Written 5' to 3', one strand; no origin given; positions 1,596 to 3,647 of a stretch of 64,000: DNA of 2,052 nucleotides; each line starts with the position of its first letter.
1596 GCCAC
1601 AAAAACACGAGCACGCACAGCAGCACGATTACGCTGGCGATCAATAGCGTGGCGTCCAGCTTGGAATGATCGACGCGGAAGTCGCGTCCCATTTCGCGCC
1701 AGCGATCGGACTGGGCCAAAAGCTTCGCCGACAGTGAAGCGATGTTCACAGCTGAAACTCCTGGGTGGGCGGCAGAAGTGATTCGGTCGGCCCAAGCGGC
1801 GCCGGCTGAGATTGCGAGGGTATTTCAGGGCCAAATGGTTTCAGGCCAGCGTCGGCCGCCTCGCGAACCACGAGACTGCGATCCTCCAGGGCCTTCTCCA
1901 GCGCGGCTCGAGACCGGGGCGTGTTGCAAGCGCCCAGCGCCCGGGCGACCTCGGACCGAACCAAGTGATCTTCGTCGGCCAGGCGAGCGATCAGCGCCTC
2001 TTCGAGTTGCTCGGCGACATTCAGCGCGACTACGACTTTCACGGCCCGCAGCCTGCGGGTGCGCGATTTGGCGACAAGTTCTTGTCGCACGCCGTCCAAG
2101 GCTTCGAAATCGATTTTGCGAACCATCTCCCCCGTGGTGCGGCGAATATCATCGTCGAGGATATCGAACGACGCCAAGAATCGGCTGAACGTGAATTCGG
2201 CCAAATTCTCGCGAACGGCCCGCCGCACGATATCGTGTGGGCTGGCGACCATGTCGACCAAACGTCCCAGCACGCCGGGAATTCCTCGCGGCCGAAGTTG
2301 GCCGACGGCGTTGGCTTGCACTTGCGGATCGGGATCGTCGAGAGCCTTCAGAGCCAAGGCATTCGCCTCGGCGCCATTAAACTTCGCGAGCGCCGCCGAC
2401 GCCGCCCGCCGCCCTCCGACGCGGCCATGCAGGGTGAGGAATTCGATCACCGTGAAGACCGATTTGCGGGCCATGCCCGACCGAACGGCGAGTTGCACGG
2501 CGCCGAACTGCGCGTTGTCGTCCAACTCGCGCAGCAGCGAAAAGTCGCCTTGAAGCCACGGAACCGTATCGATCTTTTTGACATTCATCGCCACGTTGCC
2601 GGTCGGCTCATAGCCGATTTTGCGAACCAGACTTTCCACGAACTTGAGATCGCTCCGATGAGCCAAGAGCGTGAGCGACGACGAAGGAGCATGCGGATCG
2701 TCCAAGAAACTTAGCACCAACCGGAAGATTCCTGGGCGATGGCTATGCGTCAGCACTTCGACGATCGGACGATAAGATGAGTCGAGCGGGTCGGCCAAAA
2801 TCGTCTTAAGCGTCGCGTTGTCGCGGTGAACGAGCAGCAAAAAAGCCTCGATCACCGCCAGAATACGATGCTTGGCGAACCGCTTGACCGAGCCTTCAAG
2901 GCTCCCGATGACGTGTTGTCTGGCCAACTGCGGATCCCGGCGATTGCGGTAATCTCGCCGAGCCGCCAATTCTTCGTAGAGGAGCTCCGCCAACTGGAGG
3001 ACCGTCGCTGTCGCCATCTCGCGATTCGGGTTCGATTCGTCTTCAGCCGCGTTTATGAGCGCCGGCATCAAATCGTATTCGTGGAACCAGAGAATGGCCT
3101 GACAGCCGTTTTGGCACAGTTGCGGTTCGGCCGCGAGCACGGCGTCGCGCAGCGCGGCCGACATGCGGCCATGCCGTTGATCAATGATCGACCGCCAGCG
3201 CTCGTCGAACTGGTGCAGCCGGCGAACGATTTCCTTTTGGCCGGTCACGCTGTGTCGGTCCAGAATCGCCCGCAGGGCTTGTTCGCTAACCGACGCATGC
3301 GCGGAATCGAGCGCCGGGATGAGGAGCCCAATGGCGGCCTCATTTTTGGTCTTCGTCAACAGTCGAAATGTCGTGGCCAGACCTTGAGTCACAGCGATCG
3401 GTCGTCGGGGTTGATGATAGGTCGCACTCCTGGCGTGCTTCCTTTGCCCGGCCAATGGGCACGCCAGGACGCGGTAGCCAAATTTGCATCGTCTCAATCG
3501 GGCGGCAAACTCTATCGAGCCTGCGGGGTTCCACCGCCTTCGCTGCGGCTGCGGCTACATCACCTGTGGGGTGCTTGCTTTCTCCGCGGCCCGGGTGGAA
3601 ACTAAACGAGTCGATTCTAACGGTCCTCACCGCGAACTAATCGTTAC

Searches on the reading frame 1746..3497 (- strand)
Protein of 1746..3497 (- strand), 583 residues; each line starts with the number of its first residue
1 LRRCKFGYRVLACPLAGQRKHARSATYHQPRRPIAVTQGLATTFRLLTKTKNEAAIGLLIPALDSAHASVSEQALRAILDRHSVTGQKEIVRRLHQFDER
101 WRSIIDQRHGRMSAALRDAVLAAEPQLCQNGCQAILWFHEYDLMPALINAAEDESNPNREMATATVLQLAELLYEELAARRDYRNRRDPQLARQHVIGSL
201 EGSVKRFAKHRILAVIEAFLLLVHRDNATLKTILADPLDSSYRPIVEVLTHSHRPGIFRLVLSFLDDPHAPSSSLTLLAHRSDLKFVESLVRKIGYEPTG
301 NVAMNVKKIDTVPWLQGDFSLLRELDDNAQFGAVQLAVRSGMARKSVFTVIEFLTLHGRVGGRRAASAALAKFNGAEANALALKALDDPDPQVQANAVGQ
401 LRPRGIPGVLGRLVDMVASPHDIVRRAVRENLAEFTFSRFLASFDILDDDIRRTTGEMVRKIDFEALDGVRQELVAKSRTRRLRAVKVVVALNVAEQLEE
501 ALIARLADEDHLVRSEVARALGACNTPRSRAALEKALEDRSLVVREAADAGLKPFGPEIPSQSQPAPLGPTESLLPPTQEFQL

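Call 71: search_protein_families(library=pfam, proteins=[window:1746-3497:-], max_evalue=0.001)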
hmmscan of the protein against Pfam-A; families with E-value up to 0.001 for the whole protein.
window:1746-3497:- (583 aa): 4 families
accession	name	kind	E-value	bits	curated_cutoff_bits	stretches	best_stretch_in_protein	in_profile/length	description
PF13646.12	HEAT_2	-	4.5e-18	65.8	27.7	2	363-433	17-88/88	HEAT repeats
PF02985.28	HEAT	-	2.6e-07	30.7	23.5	0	501-523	4-26/31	HEAT repeat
PF13513.12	HEAT_EZ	-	0.00011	23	27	0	494-522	25-53/55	HEAT-like repeat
PF03130.22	HEAT_PBS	-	0.00049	20.8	20.9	0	513-539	1-27/27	PBS lyase HEAT-like repeat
